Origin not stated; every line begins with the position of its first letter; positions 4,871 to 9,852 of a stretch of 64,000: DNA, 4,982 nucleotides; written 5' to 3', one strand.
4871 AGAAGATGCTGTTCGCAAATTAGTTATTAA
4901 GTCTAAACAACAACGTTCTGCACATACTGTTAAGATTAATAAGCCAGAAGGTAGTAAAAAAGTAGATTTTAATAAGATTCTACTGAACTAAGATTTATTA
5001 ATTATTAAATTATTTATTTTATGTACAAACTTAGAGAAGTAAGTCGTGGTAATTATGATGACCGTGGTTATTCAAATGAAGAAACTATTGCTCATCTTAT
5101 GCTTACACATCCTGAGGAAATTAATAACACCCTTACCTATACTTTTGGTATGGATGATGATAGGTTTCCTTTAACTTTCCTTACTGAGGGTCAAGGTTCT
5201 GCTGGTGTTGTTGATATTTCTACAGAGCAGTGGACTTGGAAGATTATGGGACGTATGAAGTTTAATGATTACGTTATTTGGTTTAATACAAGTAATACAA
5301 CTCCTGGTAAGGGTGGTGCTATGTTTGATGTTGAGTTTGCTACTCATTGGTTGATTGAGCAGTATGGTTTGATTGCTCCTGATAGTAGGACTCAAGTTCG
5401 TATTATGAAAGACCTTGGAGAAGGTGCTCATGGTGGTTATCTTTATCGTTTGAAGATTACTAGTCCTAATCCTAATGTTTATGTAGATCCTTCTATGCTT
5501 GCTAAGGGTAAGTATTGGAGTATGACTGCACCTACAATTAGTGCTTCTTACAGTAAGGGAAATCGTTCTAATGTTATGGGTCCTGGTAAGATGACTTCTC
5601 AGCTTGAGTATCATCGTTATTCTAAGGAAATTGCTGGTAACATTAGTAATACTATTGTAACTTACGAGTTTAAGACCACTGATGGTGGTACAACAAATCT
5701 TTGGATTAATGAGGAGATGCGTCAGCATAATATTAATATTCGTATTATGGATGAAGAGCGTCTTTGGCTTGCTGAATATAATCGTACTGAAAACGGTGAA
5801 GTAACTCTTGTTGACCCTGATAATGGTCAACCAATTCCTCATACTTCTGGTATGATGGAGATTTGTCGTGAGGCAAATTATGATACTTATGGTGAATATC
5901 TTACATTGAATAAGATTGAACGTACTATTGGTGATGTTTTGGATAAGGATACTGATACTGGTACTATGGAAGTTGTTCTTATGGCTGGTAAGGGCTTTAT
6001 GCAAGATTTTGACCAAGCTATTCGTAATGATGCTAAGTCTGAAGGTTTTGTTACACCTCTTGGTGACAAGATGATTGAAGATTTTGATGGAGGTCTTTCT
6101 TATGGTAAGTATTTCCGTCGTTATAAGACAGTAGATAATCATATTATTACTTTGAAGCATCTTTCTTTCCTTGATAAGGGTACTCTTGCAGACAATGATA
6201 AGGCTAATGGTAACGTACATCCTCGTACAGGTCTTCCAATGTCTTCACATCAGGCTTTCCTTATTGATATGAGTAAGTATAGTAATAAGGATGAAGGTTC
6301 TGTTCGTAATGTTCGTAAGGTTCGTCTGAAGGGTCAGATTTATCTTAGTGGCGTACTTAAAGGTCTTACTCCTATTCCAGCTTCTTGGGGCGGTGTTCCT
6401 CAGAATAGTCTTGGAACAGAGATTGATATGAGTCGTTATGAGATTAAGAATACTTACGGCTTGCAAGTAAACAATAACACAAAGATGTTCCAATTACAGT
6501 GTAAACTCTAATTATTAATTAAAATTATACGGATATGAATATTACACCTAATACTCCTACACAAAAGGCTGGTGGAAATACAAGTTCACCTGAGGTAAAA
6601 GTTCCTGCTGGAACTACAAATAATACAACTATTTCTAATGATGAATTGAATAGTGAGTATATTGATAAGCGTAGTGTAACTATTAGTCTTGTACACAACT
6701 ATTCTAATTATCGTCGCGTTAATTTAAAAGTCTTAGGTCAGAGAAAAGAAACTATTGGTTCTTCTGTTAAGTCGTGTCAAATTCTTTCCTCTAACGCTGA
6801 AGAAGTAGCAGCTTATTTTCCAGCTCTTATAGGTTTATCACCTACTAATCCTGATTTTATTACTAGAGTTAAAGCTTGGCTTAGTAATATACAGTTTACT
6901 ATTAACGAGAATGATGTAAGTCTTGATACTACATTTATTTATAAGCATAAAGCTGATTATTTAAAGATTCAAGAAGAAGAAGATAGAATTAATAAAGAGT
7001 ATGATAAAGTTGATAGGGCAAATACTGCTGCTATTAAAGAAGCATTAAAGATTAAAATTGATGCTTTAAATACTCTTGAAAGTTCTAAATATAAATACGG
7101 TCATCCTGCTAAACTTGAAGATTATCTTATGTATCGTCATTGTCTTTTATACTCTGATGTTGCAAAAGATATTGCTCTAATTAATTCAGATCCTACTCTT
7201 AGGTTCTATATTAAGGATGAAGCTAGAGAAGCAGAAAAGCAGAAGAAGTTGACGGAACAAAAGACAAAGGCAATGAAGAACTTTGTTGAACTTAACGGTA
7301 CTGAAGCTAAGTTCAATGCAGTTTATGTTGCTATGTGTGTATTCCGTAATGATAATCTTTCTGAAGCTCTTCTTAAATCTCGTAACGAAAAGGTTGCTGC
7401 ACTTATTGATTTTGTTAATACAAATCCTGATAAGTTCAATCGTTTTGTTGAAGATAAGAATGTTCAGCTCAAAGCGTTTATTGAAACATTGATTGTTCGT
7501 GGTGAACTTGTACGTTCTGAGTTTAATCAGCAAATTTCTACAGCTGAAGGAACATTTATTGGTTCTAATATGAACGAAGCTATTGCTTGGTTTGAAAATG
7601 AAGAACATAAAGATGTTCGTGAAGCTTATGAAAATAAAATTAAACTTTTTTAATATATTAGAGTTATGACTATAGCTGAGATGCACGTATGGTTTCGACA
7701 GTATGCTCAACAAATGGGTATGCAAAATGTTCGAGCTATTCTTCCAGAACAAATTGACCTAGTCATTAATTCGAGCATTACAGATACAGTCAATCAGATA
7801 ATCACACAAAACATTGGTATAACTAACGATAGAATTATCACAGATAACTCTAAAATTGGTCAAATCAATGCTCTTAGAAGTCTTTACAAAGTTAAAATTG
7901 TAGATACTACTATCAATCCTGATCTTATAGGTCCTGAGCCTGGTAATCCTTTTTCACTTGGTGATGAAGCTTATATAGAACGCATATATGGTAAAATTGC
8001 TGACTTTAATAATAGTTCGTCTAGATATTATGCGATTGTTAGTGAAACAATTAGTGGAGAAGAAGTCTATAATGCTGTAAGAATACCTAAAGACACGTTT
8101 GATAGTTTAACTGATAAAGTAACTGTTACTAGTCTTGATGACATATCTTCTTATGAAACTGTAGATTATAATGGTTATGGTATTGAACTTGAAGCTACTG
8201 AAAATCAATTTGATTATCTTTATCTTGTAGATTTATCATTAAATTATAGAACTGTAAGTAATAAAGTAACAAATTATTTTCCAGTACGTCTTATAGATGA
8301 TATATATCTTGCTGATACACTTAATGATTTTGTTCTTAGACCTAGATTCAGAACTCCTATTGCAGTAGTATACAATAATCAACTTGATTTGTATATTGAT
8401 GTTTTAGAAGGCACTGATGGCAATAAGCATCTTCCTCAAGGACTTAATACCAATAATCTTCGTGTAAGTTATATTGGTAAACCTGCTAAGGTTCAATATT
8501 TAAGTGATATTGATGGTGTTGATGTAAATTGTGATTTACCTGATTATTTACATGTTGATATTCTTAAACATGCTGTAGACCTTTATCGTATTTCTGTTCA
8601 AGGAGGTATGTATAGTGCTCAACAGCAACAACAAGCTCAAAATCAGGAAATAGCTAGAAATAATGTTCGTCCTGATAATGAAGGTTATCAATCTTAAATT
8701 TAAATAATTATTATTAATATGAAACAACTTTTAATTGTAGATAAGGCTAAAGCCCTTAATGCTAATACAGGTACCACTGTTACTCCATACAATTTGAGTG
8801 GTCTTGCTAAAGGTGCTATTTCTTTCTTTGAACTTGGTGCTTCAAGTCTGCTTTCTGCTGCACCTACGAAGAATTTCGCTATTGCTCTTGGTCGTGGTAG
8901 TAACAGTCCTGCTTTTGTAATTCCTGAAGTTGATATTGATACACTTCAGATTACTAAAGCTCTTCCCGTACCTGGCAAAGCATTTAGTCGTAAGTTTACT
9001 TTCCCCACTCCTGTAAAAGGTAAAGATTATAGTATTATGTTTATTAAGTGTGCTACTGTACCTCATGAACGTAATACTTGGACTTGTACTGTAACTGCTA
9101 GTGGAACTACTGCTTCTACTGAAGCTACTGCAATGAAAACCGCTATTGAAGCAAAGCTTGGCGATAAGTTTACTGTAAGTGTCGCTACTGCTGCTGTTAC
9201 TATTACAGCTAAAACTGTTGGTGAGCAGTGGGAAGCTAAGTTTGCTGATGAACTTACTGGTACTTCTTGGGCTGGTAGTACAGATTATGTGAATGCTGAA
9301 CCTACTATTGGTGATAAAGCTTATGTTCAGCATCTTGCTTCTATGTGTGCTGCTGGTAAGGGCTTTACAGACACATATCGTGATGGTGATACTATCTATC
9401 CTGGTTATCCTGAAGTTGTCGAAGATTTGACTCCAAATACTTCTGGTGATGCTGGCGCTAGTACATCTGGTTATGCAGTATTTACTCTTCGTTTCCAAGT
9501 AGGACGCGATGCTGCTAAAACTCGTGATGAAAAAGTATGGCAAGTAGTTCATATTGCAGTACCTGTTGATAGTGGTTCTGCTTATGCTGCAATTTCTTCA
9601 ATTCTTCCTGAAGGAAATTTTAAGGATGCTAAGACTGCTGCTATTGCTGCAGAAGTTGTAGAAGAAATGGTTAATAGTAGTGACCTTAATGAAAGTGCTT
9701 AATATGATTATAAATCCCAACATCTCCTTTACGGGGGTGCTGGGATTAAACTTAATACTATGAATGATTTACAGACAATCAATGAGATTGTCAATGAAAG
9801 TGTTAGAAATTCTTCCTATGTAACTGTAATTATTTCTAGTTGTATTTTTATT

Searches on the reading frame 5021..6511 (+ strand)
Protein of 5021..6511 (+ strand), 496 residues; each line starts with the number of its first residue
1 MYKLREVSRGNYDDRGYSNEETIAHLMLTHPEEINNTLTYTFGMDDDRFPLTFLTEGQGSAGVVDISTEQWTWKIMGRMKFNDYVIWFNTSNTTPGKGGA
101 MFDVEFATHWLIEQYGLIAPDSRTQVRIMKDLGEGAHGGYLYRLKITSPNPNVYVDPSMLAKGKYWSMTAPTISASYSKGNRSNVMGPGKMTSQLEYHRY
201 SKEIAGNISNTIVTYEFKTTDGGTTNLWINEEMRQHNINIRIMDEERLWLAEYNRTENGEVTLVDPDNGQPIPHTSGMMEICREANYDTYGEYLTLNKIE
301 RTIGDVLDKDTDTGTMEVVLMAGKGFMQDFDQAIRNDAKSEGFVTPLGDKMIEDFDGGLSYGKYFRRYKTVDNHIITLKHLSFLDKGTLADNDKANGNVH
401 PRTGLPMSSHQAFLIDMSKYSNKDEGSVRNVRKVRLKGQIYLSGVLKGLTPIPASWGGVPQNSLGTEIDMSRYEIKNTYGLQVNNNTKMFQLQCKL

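Call 9: search_protein_families(library=phrogs, proteins=[window:5021-6511:+], max_evalue=0.001)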
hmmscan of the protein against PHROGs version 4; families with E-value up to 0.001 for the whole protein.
window:5021-6511:+ (496 aa): 1 family
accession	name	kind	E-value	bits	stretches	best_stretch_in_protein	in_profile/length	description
phrog_11589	-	head and packaging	7.2e-126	421.5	1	5-496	7-494/495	major head protein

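Call 13: search_dna_similar(query=window:5021-6511:+, collection=phages, mode=protein, max_rows=15)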
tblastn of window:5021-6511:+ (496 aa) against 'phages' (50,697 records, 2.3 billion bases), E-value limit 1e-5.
Records with a match: 51; places in all: 51; records where one place covers at least 80% of the query: 49.
Best place of each record, by identity: 80-90% 3; 60-80% 25; <60% 23.
By first word of the organism name: uncultured 31; CrAssphage 7; Bacteriophage 6; crAssphage 2; Caudoviricetes 2; Bacteroides 2; Carjivirus 1.
By host as written in the record: - 45; Bacteroides cellulosilyticus 2; Bacteroides xylanisolvens APCS1/XY 2; Homo sapiens 1; bacterium 1.
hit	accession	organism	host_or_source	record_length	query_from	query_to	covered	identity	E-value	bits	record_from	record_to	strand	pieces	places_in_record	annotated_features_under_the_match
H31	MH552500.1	crAssphage sp. isolate ctcc615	mouse tissue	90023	1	496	100%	82.9%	0e+0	872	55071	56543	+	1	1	putative major capsid protein | hypothetical protein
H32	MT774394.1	uncultured phage cr271_1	pig feces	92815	1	494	100%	82.6%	0e+0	866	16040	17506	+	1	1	major capsid protein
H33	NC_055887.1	uncultured phage cr271_1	pig feces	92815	1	494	100%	82.6%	0e+0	866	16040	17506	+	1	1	major head protein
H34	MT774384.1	uncultured phage cr8_1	human feces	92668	1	496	100%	74.6%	0e+0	801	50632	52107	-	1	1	major capsid protein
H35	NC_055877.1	uncultured phage cr8_1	human feces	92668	1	496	100%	74.6%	0e+0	801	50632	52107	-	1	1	major head protein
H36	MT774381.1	uncultured phage cr3_1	human feces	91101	1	494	100%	67.2%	0e+0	708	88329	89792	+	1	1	major capsid protein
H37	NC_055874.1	uncultured phage cr3_1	human feces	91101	1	494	100%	67.2%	0e+0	708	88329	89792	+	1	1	major head protein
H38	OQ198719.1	Caudoviricetes sp. 'Rudgehvirus jaberico'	Bacteroides cellulosilyticus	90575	1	496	100%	64.9%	0e+0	692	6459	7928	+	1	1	major capsid protein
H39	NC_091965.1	Caudoviricetes sp. 'Rudgehvirus jaberico'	Bacteroides cellulosilyticus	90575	1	496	100%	64.9%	0e+0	692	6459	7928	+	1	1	major capsid protein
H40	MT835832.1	Bacteriophage sp.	human fecal samples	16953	1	494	100%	64.6%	0e+0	669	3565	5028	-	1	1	record has no annotation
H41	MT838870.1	Bacteriophage sp.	human fecal samples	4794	1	496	100%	64.2%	0e+0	681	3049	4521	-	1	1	record has no annotation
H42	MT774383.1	uncultured phage cr11_1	human feces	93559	1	494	100%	64.4%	0e+0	667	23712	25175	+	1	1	major capsid protein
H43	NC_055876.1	uncultured phage cr11_1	human feces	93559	1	494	100%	64.4%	0e+0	667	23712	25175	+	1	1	major head protein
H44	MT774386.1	uncultured phage cr110_1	human feces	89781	1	494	100%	64.4%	0e+0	667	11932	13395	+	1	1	major capsid protein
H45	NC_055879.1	uncultured phage cr110_1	human feces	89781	1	494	100%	64.4%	0e+0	667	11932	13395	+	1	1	major head protein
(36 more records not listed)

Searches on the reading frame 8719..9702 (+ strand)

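Call 9: search_protein_families(library=phrogs, proteins=[window:8719-9702:+], max_evalue=0.001)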
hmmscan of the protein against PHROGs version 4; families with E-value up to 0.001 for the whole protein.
window:8719-9702:+ (327 aa): 1 family
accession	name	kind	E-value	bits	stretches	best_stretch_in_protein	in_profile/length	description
phrog_165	-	tail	0.00033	20.3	1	126-169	132-176/493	tail sheath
